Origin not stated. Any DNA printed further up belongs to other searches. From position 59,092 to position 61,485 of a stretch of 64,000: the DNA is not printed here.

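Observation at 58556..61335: Two-gene cassette (697-aa unknown protein plus HEPN-like protein) beside a type I R-M locus: candidate undescribed defence system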

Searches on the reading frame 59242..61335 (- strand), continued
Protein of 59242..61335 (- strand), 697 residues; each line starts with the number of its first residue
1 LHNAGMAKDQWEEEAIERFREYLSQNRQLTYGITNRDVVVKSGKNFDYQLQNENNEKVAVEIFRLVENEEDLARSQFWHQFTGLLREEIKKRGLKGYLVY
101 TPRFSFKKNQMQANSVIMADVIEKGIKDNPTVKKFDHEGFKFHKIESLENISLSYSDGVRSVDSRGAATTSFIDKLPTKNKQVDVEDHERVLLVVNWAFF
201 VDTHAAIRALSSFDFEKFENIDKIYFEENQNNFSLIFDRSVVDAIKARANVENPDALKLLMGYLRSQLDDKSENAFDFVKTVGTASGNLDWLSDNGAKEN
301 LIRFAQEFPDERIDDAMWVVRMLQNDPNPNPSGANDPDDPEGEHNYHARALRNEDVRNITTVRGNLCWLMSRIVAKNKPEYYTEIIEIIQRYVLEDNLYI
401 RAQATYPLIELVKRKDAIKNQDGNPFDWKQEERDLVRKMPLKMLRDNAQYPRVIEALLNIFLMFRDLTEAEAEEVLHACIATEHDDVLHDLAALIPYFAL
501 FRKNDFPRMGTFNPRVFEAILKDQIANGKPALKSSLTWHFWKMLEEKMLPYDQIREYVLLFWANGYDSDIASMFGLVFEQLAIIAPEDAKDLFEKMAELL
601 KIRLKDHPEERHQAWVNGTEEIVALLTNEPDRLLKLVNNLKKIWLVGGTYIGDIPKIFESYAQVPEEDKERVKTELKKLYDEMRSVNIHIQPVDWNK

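Call 35: search_protein_families(library=pfam, proteins=[L015:2610-5927:+, L016:1889-3658:+, L016:3607-5976:+, L017:1585-4101:+, L017:4104-5981:+, L019:4444-5982:-, L019:3803-4447:-, L010:2266-5748:-, L018:129-788:+, L023:5183-5989:+], max_evalue=0.0001)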
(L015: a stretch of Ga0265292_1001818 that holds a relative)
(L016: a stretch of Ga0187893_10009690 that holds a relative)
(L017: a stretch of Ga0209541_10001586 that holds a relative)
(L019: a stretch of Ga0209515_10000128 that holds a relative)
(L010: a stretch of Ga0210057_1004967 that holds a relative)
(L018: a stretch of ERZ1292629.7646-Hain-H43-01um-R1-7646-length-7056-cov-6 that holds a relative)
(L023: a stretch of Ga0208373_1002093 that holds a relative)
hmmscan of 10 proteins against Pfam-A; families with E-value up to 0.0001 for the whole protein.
L015:2610-5927:+ (1105 aa): 3 families
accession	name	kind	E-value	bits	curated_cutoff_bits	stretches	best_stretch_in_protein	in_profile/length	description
PF07669.17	Eco57I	-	3.1e-38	132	25.3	1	501-769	1-171/171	Eco57I restriction-modification methylase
PF02384.22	N6_Mtase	-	2.3e-11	44.1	20.4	0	350-390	4-40/311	N-6 DNA Methylase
PF12950.13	TaqI_C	-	1.1e-10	42.2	26.5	1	890-1016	2-100/118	TaqI-like C-terminal specificity domain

L016:1889-3658:+ (589 aa): 1 family
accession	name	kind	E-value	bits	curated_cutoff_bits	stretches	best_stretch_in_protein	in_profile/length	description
PF01555.25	N6_N4_Mtase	-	2.1e-23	83.9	26.7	1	124-427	1-208/221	DNA methylase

L016:3607-5976:+ (789 aa): 2 families
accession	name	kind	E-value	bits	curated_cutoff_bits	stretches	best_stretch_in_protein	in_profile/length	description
PF04851.21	ResIII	-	9.9e-19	68.3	22.5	1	22-209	2-163/164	Type III restriction enzyme, res subunit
PF00270.35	DEAD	-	2.1e-05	24.8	26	1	27-208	3-160/167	DEAD/DEAH box helicase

L017:1585-4101:+ (838 aa): 7 families
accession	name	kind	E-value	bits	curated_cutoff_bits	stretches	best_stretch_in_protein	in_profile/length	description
PF04851.21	ResIII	-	1e-41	143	22.5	1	188-340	4-163/164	Type III restriction enzyme, res subunit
PF18766.7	SWI2_SNF2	-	1.9e-14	54.3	26.7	1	191-342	1-158/221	SWI2/SNF2 ATPase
PF00270.35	DEAD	-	1.6e-12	47.9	26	1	189-340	1-161/167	DEAD/DEAH box helicase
PF13588.12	HSDR_N_2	-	3.3e-07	30.8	25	1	56-120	35-100/110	Type I restriction enzyme R protein N terminus (HSDR_N)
PF04313.20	HSDR_N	-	1.6e-06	28.6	25.1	1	53-119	121-195/198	Type I restriction enzyme R protein N terminus (HSDR_N)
PF00176.29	SNF2-rel_dom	-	3.5e-06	26.8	24.9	1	191-339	1-163/290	SNF2-related domain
PF00271.37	Helicase_C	-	8.3e-05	23.2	23.5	0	528-582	54-108/110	Helicase conserved C-terminal domain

L017:4104-5981:+ (625 aa): 5 families
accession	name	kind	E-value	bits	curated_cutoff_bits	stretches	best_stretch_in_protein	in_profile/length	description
PF02384.22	N6_Mtase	-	1.4e-51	176.2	20.4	1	134-451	4-308/311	N-6 DNA Methylase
PF01420.25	Methylase_S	-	1.5e-10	42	22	1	453-609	1-164/168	Type I restriction modification DNA specificity domain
PF13847.12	Methyltransf_31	-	3.6e-06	27.2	27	1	173-269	2-84/145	Methyltransferase domain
PF07669.17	Eco57I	-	2.1e-05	25.2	25.3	0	254-333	69-156/171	Eco57I restriction-modification methylase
PF01170.24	UPF0020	-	4.7e-05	23.6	22.3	1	166-272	20-134/197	RMKL-like, methyltransferase domain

L019:4444-5982:- (512 aa): 3 families
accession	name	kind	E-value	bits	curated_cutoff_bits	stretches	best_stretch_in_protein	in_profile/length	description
PF01555.25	N6_N4_Mtase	-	6.7e-58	196.7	26.7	1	271-493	1-219/221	DNA methylase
PF00717.28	Peptidase_S24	-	5.3e-30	103.9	23.3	1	98-214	1-116/116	Peptidase S24-like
PF01726.22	LexA_DNA_bind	-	9.7e-16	57.8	23.7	1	23-84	3-64/65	LexA DNA binding domain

L019:3803-4447:- (214 aa): 1 family
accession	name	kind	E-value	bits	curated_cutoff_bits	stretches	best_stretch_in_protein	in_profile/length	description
PF02976.21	MutH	-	3.7e-08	33.6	23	1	64-121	16-74/103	DNA mismatch repair enzyme MutH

L010:2266-5748:- (1160 aa): 5 families
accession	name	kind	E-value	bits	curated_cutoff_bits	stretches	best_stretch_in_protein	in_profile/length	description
PF00176.29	SNF2-rel_dom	-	5.3e-16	59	24.9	1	249-314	2-71/290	SNF2-related domain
PF00271.37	Helicase_C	-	1.8e-12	47.9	23.5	1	729-849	5-110/110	Helicase conserved C-terminal domain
PF13091.12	PLDc_2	-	1.6e-09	38.1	27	1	22-162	6-119/132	PLD-like domain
PF00270.35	DEAD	-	5.6e-09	36.4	26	0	337-389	114-163/167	DEAD/DEAH box helicase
PF04851.21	ResIII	-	1.4e-08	35.3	22.5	1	244-386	3-163/164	Type III restriction enzyme, res subunit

L018:129-788:+ (219 aa): 1 family
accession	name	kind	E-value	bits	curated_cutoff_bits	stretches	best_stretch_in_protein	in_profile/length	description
PF12950.13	TaqI_C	-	1.3e-19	71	26.5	1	24-140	3-118/118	TaqI-like C-terminal specificity domain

L023:5183-5989:+ (268 aa): 0 families

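Call 40: search_protein_families(library=pfam, alignment_id=A4, max_evalue=0.001)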
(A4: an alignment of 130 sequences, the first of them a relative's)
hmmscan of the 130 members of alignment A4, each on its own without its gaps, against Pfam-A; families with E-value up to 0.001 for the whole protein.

A. member 1, L024:9-3569:+ (1186 aa): 2 families
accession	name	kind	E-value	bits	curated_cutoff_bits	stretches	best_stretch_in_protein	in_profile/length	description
PF00271.37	Helicase_C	-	9.3e-10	39.2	23.5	1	521-585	45-109/110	Helicase conserved C-terminal domain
PF09369.15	MZB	-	7.8e-08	33.3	24.2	1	1081-1160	4-80/80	MrfA Zn-binding domain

B. families by the number of members that match (of 130 scanned): 119 families (the first 25 are shown)
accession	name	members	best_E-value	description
PF00271.37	Helicase_C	3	2.7e-29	Helicase conserved C-terminal domain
PF13191.12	AAA_16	3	6.5e-11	AAA ATPase domain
PF00326.27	Peptidase_S9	2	1.4e-58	Prolyl oligopeptidase family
PF05990.18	DUF900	2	9.5e-41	Alpha/beta hydrolase of unknown function (DUF900)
PF13414.12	TPR_11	2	5.3e-20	TPR repeat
PF07719.23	TPR_2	2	1.2e-19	Tetratricopeptide repeat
PF00589.27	Phage_integrase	2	7.4e-19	Phage integrase family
PF00072.30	Response_reg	2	7.6e-17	Response regulator receiver domain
PF13432.12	TPR_16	2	5.5e-15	Tetratricopeptide repeat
PF05103.18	DivIVA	2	1.1e-12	DivIVA protein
PF01381.28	HTH_3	2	2.4e-10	Helix-turn-helix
PF13560.12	HTH_31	2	1e-08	Helix-turn-helix domain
PF13401.12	AAA_22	2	3.1e-08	AAA domain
PF00270.35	DEAD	2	3.1e-08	DEAD/DEAH box helicase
PF14559.12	TPR_19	2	1.9e-07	Tetratricopeptide repeat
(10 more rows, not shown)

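Call 56: search_protein_families(library=pfam, alignment_id=A1, max_evalue=0.5)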
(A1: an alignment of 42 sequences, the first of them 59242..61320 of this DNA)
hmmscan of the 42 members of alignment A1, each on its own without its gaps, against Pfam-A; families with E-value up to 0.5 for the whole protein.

A. member 1, window:59242-61320:- (692 aa): 2 families
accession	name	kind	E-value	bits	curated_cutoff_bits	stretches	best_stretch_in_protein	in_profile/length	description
PF06179.17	Med22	-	0.044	14.5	26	1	586-678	9-103/105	Surfeit locus protein 5 subunit 22 of Mediator complex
PF07515.17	TraI_2_C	-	0.15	12.5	27.3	0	637-684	27-78/126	Putative conjugal transfer nickase/helicase TraI C-term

B. families by the number of members that match (of 42 scanned): 43 families (the first 25 are shown)
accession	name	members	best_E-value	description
PF24722.1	DUF7674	3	0.016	Domain of unknown function (DUF7674)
PF06179.17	Med22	3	0.017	Surfeit locus protein 5 subunit 22 of Mediator complex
PF21593.2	DUF6853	3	0.023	Family of unknown function (DUF6853)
PF00784.22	MyTH4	2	0.012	MyTH4 domain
PF15886.11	CBM39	2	0.024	Carbohydrate binding domain (family 32)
PF19184.5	DUF5866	1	0.0027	Family of unknown function (DUF5866)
PF11919.13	PSME4_C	1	0.005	Proteasome activator complex subunit 4-like, C-terminal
PF19273.5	Exportin-5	1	0.018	Exportin-5 family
PF03568.22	Peptidase_C50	1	0.022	Peptidase family C50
PF22726.1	NCAB2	1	0.038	NACHT C-terminal Alpha/Beta 2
PF18877.6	SSSPR-51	1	0.041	SSSPR-51 domain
PF07791.16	Imm11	1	0.048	Immunity protein family (Imm11)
PF09345.15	SiaC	1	0.058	SiaC family regulatory phosphoprotein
PF24038.1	DUF7347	1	0.061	Domain of unknown function (DUF7347)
PF11801.13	Tom37_C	1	0.068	Tom37 C-terminal domain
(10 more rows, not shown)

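Call 65: find_homologous_proteins(query=L001:10087-11172:+, max_evalue=0.001)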
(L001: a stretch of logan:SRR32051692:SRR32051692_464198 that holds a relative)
Query L001:10087-11172:+ (361 aa): 207 proteins with E <= 0.001 among 3075 candidates; the best 120 are listed.
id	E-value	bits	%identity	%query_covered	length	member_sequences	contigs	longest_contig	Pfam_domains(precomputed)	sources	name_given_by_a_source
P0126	1.3e-246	835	100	100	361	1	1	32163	-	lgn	-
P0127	2.2e-200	683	82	99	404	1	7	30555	-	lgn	-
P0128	1.2e-196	671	80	99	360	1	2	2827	-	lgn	-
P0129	2.0e-158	545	69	98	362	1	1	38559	-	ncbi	-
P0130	4.7e-148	511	65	98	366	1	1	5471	-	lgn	-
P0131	1.6e-147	509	64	98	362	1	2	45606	-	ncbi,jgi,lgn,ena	-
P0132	6.0e-146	504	64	96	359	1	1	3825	-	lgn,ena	-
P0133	1.2e-144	500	63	98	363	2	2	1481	-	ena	-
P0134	1.5e-143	496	60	100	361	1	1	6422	-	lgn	-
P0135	3.1e-143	495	62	96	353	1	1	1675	-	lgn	-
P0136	6.3e-143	494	63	98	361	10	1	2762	-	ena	-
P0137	3.5e-142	492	60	98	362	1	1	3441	-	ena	-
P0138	1.5e-140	486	60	98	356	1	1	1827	-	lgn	-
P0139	1.3e-139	483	61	98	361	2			-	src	-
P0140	5.7e-139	481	62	98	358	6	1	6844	-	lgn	-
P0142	2.8e-138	479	61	98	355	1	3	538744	-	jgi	jgi:hypothetical protein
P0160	1.4e-134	467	58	99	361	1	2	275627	-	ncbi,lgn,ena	-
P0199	2.5e-124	433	57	96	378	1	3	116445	-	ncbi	ncbi:MAG: hypothetical protein ACLQBA_08830 [Candidatus Binataceae bacterium]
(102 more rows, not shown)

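Call 72: search_protein_representatives(alignment_id=A1)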
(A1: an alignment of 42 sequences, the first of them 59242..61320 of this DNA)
Query: 42 sequences, 695 profile positions. Proteins with E-value up to 0.001 (for the whole library): 574; up to 1e-10: 468; up to 1e-30: 267. The best 150 are listed.
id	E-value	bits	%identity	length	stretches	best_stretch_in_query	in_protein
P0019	0.0e+00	1097.5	-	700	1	1-695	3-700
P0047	1.9e-280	948.8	-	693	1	1-695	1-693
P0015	4.9e-279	944.1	-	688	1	2-694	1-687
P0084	7.3e-275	930.4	-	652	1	1-651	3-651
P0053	1.6e-267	906.1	-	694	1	1-694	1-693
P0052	2.6e-263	892.2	-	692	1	1-694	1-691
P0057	5.8e-244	828.2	-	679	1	1-638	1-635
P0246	4.5e-216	736.0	-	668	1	1-631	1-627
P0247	4.2e-207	706.4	-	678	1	2-691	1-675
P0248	2.9e-182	624.3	-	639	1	1-623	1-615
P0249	4.4e-180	617.1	-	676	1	1-641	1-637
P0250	6.1e-180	616.6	-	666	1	1-627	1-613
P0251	5.9e-165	567.1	-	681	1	2-603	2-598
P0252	1.3e-160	552.7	-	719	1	2-594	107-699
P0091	6.5e-153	527.3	-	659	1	1-598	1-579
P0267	1.7e-102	360.6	-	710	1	6-694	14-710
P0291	4.1e-78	280.1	-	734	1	250-693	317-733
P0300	2.4e-74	267.6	-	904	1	7-602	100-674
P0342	6.6e-58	213.3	-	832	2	308-693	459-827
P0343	7.8e-58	213.0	-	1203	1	290-600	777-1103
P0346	1.4e-57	212.1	-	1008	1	256-694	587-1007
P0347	1.7e-57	211.9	-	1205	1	289-607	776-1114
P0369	7.9e-55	203.1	-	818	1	288-681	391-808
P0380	1.0e-53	199.4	-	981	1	287-671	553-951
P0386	2.2e-52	195.0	-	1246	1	289-688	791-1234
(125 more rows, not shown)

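Call 73: search_protein_families(library=pfam, proteins=[P0343, P0347, P0346, P0342, P0369, P0380, P0291, P0300, P0386, P0267], max_evalue=0.01)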
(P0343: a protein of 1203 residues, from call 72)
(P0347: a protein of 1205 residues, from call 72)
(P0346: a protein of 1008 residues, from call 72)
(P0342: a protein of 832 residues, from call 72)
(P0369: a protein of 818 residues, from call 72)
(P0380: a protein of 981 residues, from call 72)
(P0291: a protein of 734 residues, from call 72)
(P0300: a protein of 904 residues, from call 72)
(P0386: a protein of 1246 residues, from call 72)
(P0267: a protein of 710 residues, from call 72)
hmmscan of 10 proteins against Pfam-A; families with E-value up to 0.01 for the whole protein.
P0343 (1203 aa): 0 families

P0347 (1205 aa): 0 families

P0346 (1008 aa): 0 families

P0342 (832 aa): 2 families
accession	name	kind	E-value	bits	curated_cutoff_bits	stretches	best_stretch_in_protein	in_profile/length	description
PF01726.22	LexA_DNA_bind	-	4.7e-18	65.2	23.7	1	46-108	3-65/65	LexA DNA binding domain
PF12802.13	MarR_2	-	0.0024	18.4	27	1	47-107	3-60/61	MarR family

P0369 (818 aa): 0 families

P0380 (981 aa): 0 families

P0291 (734 aa): 0 families

P0300 (904 aa): 3 families
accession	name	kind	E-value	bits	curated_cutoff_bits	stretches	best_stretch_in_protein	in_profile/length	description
PF13560.12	HTH_31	-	9.2e-11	42.3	27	1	3-61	2-59/64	Helix-turn-helix domain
PF01381.28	HTH_3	-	2.4e-05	24.7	23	1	7-60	1-52/55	Helix-turn-helix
PF12844.13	HTH_19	-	0.00036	20.8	30.2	1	4-60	1-55/64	Helix-turn-helix domain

P0386 (1246 aa): 0 families

P0267 (710 aa): 0 families

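Call 76: search_solved_structures(query=A1, max_evalue=10)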
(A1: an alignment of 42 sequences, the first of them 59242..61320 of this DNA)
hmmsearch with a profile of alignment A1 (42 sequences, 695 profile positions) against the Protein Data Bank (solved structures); distinct sequences matched with E-value up to 10: 3.
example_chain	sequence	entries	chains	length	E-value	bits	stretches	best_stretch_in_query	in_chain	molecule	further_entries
7yg4_A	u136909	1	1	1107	0.62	11.7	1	560-626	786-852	Protein virilizer homolog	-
7vf2_A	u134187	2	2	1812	1.9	10.1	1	560-626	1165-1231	Protein virilizer homolog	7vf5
3zvs_A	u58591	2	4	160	2.3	9.8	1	23-84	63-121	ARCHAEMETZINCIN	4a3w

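Call 78: list_cluster_members(proteins=[P0053, P0032, P0343, P0199, P0101])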
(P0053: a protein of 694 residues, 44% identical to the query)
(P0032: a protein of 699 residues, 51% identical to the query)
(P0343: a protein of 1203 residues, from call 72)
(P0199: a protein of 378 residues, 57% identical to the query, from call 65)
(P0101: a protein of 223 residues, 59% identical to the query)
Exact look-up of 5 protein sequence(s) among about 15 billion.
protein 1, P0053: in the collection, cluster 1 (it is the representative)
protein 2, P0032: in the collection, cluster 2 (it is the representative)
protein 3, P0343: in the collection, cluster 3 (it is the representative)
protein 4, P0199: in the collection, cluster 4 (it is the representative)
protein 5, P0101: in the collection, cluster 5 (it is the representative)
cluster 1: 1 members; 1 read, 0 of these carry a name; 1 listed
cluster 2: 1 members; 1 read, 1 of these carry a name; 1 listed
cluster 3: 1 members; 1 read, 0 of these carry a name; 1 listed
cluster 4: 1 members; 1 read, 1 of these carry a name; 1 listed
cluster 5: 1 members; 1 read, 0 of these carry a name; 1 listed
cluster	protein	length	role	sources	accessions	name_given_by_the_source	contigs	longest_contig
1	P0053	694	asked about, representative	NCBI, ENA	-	-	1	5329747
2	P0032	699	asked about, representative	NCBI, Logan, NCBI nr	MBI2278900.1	MAG: hypothetical protein HYU81_02460 [Candidatus Brennerbacteria bacterium] | hypothetical protein [Candidatus Brennerbacteria bacterium]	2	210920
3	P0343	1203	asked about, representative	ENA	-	-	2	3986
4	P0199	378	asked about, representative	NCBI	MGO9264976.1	MAG: hypothetical protein ACLQBA_08830 [Candidatus Binataceae bacterium]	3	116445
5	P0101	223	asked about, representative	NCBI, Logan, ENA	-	-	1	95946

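Call 80: find_encoding_contigs(protein=P0053, flank=8000, max_places=1)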
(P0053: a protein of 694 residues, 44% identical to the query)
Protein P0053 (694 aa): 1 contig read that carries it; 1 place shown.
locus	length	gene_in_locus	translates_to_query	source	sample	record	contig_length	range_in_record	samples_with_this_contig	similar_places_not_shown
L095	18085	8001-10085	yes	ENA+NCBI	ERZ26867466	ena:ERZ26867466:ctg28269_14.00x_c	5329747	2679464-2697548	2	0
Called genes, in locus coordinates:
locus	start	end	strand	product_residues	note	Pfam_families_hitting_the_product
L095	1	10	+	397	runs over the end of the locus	PF00988:CPSase_sm_chain, PF00117:GATase, PF07722:Peptidase_C26 (weak)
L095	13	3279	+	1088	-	PF25596:CPSase_L_D1, PF02786:CPSase_L_D2, PF02787:CPSase_L_D3, PF25596:CPSase_L_D1, PF02222:ATP-grasp, PF02655:ATP-grasp_3, PF02786:CPSase_L_D2, PF02142:MGS, +2 more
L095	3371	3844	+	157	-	PF03449:GreA_GreB_N, PF01272:GreA_GreB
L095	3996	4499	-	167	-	PF13404:HTH_AsnC-type, PF13412:HTH_24, PF01037:AsnC_trans_reg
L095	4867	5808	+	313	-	PF00890:FAD_binding_2 (faint), PF01266:DAO (faint), PF03486:HI0933_like (faint), PF07992:Pyr_redox_2, PF12831:FAD_oxidored (faint), PF13738:Pyr_redox_3, PF00070:Pyr_redox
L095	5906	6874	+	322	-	PF00126:HTH_1, PF03466:LysR_substrate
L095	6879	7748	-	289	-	-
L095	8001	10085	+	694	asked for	-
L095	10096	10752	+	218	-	PF13489:Methyltransf_23, PF08241:Methyltransf_11, PF08242:Methyltransf_12, PF13649:Methyltransf_25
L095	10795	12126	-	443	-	PF00083:Sugar_tr (faint), PF07690:MFS_1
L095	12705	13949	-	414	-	PF00072:Response_reg, PF00563:EAL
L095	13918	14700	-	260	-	PF00072:Response_reg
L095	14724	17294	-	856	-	PF05227:CHASE3, PF00512:HisKA, PF02518:HATPase_c, PF00072:Response_reg, PF01627:Hpt (weak)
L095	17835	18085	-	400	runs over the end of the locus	PF00155:Aminotran_1_2, PF01041:DegT_DnrJ_EryC1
